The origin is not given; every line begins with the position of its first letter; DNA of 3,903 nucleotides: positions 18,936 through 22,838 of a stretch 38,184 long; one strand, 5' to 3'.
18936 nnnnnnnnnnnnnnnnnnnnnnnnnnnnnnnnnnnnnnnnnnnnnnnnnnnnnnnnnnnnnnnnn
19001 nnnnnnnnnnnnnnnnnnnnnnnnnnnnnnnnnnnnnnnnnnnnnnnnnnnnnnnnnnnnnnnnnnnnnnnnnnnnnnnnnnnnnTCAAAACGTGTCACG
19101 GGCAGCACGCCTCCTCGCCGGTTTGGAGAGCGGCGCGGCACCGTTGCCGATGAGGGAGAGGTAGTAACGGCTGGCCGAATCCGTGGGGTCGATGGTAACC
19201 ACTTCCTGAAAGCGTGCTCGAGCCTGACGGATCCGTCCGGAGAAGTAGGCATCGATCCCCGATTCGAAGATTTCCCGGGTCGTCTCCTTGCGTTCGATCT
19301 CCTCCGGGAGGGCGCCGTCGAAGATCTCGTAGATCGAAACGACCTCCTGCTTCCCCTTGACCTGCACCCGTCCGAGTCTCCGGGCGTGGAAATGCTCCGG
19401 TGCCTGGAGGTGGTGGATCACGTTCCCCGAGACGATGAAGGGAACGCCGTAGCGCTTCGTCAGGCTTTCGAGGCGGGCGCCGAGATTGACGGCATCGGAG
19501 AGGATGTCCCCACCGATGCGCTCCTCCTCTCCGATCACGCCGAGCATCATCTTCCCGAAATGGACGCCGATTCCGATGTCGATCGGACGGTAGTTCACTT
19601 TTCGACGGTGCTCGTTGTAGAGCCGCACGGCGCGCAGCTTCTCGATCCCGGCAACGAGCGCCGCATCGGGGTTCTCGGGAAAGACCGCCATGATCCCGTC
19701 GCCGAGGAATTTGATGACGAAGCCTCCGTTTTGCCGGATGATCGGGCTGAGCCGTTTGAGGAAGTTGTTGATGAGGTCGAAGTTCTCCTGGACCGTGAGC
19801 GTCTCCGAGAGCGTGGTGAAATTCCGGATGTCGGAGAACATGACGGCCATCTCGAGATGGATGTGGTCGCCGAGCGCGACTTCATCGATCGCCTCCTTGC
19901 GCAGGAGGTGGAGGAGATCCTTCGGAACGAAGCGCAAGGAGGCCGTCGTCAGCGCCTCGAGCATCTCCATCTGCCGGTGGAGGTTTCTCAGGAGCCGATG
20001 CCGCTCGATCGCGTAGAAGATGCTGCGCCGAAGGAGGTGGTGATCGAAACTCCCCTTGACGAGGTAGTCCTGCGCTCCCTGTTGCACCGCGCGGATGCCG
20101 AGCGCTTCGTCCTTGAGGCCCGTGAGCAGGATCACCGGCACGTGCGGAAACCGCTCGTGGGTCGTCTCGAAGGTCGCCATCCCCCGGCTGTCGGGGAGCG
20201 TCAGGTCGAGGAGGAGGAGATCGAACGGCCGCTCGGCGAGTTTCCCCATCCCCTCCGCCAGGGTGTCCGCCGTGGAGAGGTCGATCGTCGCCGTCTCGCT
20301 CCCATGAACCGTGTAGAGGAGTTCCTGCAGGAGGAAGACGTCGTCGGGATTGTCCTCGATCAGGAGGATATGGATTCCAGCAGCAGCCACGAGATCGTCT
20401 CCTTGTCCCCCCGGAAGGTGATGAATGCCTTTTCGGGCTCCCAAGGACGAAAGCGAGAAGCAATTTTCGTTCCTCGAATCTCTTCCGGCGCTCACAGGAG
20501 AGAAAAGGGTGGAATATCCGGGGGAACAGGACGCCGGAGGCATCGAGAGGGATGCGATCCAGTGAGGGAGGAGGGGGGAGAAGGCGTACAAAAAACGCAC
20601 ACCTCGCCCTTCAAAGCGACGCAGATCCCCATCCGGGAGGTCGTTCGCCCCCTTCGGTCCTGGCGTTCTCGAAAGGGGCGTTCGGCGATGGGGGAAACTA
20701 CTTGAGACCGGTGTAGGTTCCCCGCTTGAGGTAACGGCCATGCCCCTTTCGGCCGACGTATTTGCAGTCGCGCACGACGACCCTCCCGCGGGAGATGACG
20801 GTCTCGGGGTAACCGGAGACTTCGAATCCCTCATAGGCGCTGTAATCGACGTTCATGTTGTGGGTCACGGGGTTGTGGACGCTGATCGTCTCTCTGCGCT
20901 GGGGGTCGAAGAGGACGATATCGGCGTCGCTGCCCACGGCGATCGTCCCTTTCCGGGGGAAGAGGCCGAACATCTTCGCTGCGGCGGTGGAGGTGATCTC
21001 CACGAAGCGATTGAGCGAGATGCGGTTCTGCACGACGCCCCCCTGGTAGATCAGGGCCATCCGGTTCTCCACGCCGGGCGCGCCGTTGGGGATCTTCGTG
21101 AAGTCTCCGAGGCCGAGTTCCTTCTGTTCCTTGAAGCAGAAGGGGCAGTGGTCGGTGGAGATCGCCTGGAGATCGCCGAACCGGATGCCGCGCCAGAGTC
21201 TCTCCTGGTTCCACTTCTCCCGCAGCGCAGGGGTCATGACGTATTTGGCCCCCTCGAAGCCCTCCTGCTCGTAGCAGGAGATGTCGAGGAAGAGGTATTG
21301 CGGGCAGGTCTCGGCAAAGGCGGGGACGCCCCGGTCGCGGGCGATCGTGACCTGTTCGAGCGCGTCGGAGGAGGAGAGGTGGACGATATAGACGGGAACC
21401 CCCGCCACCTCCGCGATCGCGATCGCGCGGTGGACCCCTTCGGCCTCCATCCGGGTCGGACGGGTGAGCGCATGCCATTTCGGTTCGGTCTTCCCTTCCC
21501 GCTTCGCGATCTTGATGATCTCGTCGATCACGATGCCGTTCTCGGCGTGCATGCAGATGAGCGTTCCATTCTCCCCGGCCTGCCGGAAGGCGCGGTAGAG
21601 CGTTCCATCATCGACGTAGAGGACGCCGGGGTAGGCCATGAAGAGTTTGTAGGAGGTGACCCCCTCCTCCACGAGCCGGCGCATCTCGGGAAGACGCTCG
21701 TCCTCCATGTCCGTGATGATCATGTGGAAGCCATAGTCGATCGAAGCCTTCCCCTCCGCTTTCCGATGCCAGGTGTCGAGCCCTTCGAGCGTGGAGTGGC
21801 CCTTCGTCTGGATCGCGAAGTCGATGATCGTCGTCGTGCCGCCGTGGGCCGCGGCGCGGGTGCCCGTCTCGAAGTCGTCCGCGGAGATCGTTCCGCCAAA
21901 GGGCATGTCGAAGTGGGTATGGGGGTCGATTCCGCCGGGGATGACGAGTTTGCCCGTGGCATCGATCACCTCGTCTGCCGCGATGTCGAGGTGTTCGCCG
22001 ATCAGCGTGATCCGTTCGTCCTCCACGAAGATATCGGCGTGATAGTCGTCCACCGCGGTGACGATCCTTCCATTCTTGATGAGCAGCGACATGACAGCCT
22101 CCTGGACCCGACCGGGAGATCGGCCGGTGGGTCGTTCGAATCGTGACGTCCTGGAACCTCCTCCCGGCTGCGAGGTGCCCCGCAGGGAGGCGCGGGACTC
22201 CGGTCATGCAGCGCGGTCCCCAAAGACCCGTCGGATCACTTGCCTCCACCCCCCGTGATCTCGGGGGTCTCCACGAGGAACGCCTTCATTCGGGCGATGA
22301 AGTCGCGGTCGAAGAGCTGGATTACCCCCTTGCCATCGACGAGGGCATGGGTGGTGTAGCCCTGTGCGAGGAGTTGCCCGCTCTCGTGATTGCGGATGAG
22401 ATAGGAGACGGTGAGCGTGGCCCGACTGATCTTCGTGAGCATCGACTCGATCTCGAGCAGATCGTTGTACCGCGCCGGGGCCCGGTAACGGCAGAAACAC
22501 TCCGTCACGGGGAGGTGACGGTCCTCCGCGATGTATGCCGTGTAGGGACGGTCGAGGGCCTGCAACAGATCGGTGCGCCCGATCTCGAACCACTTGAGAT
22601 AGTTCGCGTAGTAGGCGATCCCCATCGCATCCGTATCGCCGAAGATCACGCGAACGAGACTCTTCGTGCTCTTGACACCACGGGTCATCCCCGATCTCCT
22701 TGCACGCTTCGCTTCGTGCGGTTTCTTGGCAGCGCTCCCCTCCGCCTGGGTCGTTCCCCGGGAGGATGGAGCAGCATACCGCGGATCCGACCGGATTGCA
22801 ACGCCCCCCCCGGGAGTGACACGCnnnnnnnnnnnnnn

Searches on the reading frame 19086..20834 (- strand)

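Call 12: search_protein_families(library=pfam, proteins=[window:19086-20834:-], max_evalue=0.001)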
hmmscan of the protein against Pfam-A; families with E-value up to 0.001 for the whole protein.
window:19086-20834:- (582 aa): 3 families
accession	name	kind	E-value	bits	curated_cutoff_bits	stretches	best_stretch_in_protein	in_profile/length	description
PF00211.25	Guanylate_cyc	-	9.3e-20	71.4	21.9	1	328-499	8-177/183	Adenylate and Guanylate cyclase catalytic domain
PF00072.30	Response_reg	-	2.3e-16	60.4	30.2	1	156-267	1-106/111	Response regulator receiver domain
PF00990.26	GGDEF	-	0.00033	20.9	23.8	1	324-425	28-130/161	Diguanylate cyclase, GGDEF domain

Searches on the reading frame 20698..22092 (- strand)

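Call 12: search_protein_families(library=pfam, proteins=[window:20698-22092:-], max_evalue=0.001)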
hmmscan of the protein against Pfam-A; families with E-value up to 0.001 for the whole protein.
window:20698-22092:- (464 aa): 2 families
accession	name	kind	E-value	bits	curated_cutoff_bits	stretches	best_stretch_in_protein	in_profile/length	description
PF01979.26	Amidohydro_1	-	2.1e-26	93.5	25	1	49-439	1-345/345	Amidohydrolase family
PF07969.17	Amidohydro_3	-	1.1e-17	65.2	29.7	2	356-440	405-472/472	Amidohydrolase family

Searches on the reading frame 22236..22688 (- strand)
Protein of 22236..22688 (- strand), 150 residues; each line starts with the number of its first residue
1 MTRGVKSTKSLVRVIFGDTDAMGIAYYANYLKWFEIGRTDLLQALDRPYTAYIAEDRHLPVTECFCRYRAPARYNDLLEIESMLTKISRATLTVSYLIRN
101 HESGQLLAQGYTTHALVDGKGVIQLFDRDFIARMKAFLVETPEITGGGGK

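Call 12: search_protein_families(library=pfam, proteins=[window:22236-22688:-], max_evalue=0.001)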
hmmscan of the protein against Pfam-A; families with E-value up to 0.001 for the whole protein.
window:22236-22688:- (150 aa): 2 families
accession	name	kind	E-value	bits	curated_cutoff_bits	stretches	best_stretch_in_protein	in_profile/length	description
PF13279.12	4HBT_2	-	2.3e-14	54.3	25.5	1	16-120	3-107/122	Thioesterase-like superfamily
PF03061.28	4HBT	-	1e-11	45.4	20.6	1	22-104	1-76/79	Thioesterase superfamily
